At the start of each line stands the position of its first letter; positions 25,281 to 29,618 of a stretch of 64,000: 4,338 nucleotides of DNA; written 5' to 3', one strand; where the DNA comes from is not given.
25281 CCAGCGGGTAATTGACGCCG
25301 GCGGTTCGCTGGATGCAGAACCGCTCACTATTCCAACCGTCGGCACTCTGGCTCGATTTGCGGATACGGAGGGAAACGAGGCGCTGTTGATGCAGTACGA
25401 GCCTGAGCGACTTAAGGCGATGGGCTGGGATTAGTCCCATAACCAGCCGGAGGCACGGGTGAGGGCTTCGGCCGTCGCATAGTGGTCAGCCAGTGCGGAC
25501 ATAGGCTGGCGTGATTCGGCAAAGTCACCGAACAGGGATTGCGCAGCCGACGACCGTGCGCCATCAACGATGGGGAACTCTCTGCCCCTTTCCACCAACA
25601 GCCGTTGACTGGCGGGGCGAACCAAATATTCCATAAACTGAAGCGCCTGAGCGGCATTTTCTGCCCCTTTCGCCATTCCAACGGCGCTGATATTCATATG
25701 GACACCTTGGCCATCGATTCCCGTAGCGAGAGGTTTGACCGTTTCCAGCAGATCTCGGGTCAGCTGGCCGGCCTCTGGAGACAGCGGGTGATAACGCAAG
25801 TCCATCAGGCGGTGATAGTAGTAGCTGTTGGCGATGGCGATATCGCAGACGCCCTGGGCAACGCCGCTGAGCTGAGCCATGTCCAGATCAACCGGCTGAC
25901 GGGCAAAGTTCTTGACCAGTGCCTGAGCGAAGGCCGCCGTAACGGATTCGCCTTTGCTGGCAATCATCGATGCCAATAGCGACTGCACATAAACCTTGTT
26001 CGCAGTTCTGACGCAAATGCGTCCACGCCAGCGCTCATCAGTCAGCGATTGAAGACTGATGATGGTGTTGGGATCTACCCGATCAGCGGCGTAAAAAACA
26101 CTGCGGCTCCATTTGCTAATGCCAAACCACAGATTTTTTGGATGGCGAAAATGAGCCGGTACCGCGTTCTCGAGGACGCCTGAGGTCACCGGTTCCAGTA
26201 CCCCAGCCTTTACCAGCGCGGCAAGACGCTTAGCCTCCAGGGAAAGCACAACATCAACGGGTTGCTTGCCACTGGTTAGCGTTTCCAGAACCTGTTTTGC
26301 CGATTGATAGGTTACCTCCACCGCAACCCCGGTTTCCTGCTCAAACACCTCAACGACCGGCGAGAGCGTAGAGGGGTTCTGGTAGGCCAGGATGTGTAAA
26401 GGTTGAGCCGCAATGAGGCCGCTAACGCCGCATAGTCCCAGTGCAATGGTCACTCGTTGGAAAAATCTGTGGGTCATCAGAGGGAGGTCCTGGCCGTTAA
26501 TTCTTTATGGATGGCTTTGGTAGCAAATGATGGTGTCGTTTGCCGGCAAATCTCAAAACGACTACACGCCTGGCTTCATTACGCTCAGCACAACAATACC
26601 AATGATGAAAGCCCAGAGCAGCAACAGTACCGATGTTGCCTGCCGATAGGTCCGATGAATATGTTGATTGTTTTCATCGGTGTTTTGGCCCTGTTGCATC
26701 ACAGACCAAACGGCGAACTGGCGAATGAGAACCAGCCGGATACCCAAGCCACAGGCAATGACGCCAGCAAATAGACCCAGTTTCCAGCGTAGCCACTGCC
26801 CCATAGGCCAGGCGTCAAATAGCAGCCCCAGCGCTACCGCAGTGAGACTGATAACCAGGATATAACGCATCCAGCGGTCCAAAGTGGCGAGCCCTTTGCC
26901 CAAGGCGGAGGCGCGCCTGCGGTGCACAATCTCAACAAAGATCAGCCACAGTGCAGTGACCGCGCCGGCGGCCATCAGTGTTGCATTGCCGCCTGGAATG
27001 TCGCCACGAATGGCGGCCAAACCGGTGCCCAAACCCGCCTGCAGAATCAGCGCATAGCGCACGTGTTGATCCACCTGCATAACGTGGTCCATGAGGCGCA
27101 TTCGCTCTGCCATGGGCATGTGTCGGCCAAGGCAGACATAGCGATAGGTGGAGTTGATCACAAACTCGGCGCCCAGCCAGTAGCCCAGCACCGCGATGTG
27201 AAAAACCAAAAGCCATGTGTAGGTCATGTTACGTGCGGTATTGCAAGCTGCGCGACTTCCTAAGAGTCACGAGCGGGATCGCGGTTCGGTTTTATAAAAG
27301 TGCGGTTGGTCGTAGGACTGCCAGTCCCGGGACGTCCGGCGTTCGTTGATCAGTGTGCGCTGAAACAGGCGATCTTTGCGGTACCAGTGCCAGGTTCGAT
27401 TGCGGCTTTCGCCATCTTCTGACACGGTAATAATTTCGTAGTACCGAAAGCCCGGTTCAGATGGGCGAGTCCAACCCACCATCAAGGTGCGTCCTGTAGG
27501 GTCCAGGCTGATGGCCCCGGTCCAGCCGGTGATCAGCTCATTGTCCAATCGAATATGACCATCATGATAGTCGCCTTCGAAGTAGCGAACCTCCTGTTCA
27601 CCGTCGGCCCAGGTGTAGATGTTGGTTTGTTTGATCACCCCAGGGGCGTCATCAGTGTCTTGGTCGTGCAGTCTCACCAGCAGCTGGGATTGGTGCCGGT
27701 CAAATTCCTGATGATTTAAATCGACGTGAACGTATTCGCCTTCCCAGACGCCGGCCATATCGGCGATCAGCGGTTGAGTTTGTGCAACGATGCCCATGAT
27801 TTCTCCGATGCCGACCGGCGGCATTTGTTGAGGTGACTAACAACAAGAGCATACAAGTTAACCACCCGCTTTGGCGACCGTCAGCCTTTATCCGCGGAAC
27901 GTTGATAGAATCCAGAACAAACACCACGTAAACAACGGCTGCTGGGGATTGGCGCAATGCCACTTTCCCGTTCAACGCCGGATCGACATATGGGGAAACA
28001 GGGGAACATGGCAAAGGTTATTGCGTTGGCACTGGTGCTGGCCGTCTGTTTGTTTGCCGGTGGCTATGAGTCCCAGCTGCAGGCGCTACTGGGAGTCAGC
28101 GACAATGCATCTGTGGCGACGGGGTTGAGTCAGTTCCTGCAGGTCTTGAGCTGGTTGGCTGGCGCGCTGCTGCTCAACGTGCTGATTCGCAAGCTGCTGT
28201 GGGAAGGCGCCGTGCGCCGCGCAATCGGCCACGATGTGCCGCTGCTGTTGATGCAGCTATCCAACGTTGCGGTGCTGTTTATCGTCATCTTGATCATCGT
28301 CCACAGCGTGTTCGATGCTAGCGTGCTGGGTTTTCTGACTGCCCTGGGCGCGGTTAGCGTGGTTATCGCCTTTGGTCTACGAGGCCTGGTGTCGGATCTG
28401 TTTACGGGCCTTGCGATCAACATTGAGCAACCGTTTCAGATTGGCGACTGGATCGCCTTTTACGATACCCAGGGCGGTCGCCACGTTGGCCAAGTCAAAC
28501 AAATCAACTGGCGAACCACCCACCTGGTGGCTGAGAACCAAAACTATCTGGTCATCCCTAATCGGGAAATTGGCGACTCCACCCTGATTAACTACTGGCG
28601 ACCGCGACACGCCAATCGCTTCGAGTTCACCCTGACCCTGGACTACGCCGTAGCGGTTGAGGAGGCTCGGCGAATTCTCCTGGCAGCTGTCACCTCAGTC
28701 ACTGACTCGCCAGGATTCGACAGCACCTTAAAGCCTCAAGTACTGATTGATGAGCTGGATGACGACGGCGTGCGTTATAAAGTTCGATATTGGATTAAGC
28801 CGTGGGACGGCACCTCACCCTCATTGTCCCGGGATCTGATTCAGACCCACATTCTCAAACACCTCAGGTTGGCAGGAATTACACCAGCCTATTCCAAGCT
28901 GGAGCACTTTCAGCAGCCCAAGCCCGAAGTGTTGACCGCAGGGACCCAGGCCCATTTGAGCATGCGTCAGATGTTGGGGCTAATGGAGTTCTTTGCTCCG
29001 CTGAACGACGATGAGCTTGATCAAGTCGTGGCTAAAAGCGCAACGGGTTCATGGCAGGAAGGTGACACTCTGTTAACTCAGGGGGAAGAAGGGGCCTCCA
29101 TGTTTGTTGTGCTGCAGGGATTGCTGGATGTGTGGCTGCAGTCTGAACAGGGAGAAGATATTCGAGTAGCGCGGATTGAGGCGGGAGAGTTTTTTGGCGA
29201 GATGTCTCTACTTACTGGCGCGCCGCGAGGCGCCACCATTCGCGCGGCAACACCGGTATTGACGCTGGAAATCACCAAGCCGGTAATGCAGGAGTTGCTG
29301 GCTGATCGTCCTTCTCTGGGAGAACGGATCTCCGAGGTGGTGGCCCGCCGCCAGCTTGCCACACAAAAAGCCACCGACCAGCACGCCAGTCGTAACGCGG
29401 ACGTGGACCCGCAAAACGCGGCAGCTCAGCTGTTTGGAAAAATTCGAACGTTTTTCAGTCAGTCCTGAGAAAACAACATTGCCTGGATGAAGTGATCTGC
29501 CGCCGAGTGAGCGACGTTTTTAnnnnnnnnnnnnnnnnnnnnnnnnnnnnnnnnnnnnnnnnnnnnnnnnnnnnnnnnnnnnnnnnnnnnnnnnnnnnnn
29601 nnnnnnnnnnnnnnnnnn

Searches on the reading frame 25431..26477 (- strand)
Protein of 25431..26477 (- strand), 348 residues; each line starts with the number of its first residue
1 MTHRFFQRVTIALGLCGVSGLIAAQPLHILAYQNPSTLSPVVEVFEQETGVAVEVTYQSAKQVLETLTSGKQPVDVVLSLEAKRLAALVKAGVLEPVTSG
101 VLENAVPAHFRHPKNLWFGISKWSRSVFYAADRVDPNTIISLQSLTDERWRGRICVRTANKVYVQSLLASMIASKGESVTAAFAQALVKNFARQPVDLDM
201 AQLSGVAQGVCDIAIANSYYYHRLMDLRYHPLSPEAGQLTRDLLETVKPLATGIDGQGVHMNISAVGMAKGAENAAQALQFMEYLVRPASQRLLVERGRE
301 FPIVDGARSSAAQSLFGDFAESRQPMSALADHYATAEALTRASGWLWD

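Call 61: search_protein_families(library=pfam, proteins=[window:25431-26477:-], max_evalue=0.0001)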
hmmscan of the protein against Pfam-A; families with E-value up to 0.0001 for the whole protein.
window:25431-26477:- (348 aa): 4 families
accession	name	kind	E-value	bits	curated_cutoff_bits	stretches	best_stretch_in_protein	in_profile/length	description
PF13531.11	SBP_bac_11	-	3.1e-15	57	25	1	37-298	12-225/227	Bacterial extracellular solute-binding protein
PF01547.30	SBP_bac_1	-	1.9e-11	45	26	1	36-113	8-89/307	Bacterial extracellular solute-binding protein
PF13416.11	SBP_bac_8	-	3.1e-11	44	27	1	42-310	3-268/279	Bacterial extracellular solute-binding protein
PF13343.11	SBP_bac_6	-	9.4e-10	38.8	24.6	1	72-305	2-221/245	Bacterial extracellular solute-binding protein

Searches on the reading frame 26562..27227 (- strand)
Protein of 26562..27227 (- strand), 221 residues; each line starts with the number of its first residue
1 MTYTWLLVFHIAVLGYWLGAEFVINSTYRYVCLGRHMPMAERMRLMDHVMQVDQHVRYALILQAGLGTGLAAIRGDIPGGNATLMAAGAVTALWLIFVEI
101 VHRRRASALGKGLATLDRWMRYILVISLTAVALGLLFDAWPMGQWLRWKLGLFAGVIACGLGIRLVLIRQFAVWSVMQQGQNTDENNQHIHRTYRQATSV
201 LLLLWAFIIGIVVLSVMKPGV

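Call 61: search_protein_families(library=pfam, proteins=[window:26562-27227:-], max_evalue=0.0001)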
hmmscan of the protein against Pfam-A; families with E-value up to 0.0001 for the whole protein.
window:26562-27227:- (221 aa): 2 families
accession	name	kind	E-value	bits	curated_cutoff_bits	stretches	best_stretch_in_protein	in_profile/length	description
PF10027.14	DUF2269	-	1.7e-05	25.3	28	1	83-219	13-150/150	Predicted integral membrane protein (DUF2269)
PF05425.18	CopD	-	2.6e-05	25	32.1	1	140-214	39-104/105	Copper resistance protein D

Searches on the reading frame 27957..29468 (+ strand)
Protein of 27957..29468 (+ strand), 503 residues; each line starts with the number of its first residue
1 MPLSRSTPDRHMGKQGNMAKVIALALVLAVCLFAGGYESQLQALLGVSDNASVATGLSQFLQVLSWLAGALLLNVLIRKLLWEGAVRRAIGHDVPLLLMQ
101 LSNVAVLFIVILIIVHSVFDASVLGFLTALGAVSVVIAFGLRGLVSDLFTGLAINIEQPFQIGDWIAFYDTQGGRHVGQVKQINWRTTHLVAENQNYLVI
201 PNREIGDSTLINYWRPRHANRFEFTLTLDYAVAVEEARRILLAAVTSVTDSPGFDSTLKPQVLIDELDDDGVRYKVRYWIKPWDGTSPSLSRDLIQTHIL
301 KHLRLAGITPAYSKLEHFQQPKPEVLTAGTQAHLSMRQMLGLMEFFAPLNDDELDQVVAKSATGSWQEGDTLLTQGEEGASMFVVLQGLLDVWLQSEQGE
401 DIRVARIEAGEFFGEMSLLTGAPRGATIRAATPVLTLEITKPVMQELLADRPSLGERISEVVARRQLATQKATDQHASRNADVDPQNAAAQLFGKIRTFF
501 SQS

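Call 61: search_protein_families(library=pfam, proteins=[window:27957-29468:+], max_evalue=0.0001)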
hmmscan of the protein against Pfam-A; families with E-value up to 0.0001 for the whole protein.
window:27957-29468:+ (503 aa): 3 families
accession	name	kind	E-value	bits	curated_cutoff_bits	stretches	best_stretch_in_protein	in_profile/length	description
PF00027.35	cNMP_binding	-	2.8e-20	72.5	27.5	1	366-450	4-88/89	Cyclic nucleotide-binding domain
PF00924.24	MS_channel_2nd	-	8.8e-16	58.2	20.2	1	144-213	2-66/68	Mechanosensitive ion channel, beta-domain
PF21082.3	MS_channel_3rd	-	1.7e-05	25.6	21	1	223-308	2-86/88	Mechanosensitive ion channel MscS, C-terminal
